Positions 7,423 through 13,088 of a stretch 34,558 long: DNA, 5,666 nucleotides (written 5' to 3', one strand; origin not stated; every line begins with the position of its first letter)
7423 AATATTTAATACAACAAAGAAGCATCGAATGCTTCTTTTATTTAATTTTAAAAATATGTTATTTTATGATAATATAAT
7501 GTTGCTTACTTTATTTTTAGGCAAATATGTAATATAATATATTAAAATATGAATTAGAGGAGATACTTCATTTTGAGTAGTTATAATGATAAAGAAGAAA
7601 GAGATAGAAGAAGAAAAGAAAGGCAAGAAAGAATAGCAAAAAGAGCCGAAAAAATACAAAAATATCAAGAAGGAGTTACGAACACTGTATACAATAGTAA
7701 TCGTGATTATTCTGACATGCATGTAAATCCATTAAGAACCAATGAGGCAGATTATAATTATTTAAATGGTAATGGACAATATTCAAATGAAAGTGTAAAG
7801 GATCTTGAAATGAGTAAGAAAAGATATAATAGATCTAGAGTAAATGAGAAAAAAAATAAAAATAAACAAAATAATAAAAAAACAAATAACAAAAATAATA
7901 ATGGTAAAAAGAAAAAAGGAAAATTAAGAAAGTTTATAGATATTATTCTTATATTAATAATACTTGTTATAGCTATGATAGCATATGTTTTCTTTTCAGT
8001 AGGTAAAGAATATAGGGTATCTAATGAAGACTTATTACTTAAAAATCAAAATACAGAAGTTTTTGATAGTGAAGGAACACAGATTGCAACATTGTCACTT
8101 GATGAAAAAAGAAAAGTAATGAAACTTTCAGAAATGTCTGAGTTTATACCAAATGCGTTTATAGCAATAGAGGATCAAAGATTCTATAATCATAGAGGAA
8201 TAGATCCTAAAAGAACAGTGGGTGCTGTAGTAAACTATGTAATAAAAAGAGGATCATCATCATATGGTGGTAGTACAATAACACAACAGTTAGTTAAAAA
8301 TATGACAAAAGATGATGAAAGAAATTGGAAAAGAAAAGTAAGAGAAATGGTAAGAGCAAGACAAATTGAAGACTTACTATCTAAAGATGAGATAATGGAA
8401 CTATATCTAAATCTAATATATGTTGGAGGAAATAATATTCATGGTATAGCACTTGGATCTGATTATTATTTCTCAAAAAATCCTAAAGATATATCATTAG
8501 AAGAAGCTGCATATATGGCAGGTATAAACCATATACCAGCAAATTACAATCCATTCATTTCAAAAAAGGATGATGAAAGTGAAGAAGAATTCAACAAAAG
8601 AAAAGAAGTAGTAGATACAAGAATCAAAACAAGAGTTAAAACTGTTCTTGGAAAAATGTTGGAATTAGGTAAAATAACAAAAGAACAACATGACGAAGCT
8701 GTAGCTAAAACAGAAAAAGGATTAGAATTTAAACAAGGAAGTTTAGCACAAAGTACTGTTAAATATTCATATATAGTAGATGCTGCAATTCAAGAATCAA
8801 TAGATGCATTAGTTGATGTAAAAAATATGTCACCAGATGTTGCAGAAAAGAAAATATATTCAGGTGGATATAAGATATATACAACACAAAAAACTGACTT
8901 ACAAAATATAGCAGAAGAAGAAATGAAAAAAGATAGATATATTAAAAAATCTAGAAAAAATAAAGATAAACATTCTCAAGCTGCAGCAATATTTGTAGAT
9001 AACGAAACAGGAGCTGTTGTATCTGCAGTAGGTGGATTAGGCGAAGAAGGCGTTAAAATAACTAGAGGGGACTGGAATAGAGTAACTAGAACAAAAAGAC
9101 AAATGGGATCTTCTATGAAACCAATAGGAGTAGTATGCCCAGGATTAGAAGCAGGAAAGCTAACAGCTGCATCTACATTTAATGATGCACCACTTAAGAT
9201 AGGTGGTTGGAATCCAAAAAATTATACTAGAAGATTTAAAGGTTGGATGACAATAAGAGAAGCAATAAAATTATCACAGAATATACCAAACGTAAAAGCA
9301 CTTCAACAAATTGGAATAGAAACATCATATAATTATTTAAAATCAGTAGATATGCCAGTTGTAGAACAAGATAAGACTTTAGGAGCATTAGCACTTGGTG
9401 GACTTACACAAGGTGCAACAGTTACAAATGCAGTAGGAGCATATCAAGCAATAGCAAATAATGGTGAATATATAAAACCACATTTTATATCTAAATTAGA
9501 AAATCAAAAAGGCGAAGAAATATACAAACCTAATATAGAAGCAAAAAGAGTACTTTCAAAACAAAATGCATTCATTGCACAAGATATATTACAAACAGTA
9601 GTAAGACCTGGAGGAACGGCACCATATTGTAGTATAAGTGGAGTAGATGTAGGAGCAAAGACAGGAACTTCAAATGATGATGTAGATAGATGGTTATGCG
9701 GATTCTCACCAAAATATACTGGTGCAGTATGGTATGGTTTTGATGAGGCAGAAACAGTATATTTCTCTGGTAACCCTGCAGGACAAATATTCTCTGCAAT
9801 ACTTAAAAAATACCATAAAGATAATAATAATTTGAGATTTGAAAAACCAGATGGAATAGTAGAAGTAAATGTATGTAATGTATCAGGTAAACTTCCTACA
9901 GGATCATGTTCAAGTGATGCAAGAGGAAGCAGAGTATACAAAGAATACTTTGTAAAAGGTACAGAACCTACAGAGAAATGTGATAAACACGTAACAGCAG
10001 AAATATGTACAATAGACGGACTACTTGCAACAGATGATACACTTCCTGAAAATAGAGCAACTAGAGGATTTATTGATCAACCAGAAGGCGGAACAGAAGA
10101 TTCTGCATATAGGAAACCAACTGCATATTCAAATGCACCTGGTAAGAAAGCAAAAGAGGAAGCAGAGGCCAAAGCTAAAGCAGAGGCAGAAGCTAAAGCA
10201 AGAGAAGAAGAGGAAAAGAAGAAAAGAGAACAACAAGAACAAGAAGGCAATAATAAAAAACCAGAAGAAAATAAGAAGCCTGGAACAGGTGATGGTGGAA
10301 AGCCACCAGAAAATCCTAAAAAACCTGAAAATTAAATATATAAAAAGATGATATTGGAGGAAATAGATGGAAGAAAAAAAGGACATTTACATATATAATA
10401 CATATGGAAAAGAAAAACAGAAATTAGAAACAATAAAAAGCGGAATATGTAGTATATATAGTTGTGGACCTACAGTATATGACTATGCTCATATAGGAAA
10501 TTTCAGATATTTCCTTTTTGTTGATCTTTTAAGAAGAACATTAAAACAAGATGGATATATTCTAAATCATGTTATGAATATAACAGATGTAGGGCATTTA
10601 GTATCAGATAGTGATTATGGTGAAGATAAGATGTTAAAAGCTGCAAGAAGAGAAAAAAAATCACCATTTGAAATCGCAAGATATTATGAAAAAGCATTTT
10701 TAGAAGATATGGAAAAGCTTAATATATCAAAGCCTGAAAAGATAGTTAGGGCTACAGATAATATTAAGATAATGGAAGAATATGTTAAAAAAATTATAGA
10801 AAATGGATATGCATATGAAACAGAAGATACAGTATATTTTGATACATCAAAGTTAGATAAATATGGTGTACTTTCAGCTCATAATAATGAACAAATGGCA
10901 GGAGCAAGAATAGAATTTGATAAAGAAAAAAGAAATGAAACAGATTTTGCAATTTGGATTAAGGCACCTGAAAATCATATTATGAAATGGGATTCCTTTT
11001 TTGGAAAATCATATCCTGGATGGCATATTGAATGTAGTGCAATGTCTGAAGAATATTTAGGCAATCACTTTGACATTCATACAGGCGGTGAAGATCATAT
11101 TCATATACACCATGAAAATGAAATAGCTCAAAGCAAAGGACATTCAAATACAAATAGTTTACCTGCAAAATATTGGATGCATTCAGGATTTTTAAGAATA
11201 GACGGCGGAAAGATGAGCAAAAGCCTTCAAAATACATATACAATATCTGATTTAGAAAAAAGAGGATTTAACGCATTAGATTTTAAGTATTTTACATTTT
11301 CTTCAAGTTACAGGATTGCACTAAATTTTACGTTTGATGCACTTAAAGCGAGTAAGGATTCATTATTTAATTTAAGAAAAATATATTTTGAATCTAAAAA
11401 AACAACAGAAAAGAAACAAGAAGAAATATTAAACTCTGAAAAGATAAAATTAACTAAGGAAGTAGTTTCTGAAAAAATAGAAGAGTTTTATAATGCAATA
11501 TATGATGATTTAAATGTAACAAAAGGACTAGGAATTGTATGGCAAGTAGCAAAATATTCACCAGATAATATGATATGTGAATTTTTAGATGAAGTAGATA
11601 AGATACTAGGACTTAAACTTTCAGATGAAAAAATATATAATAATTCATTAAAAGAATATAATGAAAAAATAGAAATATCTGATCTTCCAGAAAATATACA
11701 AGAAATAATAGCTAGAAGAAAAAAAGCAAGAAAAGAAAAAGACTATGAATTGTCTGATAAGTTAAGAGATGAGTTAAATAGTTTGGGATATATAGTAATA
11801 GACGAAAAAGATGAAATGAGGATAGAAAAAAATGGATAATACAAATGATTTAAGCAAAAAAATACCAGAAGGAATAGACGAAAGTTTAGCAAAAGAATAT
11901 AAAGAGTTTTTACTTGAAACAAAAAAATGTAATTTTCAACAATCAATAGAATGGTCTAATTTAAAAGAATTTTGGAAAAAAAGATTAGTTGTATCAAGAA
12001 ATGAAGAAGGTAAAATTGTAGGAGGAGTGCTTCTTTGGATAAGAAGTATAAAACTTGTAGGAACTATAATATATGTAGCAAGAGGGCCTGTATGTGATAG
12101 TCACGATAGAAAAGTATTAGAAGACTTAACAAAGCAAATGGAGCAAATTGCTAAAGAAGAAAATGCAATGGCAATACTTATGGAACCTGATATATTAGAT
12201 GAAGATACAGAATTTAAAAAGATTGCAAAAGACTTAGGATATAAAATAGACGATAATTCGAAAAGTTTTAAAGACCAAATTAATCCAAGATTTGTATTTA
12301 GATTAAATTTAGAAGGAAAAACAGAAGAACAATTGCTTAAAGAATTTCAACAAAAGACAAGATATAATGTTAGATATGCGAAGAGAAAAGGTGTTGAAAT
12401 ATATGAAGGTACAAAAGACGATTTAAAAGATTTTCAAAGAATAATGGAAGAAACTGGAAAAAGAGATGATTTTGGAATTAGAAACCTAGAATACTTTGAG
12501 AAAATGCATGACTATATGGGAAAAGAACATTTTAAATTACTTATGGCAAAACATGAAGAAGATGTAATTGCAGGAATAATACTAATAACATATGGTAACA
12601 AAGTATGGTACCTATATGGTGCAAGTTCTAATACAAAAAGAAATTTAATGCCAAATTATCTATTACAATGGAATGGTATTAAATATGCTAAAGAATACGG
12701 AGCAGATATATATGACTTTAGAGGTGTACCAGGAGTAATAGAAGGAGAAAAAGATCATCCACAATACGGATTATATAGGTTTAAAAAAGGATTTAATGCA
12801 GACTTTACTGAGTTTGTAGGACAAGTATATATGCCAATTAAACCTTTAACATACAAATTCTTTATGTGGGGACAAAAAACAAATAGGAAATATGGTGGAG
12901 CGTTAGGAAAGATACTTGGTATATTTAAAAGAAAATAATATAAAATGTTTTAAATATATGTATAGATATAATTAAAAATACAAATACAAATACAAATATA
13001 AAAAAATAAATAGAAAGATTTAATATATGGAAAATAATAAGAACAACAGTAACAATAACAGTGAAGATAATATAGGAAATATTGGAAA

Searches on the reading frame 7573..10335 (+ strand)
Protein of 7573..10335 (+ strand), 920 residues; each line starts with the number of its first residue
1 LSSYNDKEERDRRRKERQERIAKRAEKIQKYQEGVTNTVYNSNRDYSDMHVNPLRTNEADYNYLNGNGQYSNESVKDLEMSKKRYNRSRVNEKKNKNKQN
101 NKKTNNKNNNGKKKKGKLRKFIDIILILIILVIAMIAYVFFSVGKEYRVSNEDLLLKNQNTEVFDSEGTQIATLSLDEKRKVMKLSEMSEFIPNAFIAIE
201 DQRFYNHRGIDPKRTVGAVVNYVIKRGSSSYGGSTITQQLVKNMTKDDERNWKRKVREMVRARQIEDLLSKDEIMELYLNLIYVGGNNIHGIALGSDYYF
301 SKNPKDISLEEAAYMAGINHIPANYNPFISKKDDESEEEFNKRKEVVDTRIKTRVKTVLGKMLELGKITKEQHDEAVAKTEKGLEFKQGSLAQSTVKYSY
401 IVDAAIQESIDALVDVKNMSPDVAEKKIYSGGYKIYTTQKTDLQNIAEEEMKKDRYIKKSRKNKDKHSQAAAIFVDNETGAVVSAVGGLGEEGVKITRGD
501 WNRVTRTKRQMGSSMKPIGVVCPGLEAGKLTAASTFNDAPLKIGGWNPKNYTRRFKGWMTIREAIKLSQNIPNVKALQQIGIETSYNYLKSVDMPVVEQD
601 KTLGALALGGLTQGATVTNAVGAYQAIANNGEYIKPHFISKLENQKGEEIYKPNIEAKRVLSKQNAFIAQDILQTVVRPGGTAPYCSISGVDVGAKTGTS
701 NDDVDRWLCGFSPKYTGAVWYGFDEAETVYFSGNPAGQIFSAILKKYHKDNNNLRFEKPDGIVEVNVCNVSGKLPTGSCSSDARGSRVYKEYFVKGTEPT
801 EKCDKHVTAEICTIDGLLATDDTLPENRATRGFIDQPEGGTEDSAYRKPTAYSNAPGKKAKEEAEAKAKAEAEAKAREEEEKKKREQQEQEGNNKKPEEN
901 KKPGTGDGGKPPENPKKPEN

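Call 37: search_protein_families(library=pfam, proteins=[window:7573-10335:+], max_evalue=0.001)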
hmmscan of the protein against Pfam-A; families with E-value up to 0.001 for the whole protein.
window:7573-10335:+ (920 aa): 2 families
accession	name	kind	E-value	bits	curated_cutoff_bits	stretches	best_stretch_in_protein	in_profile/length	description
PF00912.28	Transgly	-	4.6e-54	183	27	1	168-346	2-172/178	Transglycosylase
PF00905.27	Transpeptidase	-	5.2e-33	115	22.1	1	471-745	2-299/299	Penicillin binding protein transpeptidase domain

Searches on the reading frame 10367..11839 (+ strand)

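Call 37: search_protein_families(library=pfam, proteins=[window:10367-11839:+], max_evalue=0.001)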
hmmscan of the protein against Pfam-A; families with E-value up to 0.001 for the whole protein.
window:10367-11839:+ (490 aa): 4 families
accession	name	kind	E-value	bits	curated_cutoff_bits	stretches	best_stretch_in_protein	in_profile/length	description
PF01406.26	tRNA-synt_1e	-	1.2e-91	307.7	27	1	22-330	4-300/301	tRNA synthetases class I (C) catalytic domain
PF23493.1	CysS_C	-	1.7e-09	38.1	23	1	439-483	3-47/51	Cysteinyl-tRNA ligase anticodon binding domain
PF00749.27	tRNA-synt_1c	-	6.6e-07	29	23.4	1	107-203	52-153/314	tRNA synthetases class I (E and Q), catalytic domain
PF01921.24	tRNA-synt_1f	-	1.3e-05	24.7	27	0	275-356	275-355/360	tRNA synthetases class I (K)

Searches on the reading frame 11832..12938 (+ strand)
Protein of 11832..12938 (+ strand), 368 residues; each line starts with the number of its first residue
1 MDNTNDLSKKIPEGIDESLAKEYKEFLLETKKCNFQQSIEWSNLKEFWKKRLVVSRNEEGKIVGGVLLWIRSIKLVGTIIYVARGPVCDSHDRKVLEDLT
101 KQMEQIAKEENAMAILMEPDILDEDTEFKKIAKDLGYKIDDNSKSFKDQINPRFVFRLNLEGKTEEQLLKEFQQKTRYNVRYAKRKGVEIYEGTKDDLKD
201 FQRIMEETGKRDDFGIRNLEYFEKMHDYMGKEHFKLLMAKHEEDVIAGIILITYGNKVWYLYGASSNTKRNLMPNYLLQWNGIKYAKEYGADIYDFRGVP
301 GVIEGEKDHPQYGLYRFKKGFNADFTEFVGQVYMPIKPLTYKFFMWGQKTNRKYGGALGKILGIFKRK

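Call 37: search_protein_families(library=pfam, proteins=[window:11832-12938:+], max_evalue=0.001)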
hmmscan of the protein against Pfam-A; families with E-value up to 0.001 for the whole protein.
window:11832-12938:+ (368 aa): 2 families
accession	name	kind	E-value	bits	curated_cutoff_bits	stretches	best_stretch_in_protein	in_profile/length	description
PF02388.22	FemAB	-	3.6e-67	227.4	24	2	20-240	3-237/406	FemAB family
PF13480.13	Acetyltransf_6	-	6.8e-11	42.9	22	1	175-298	2-136/143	Acetyltransferase (GNAT) domain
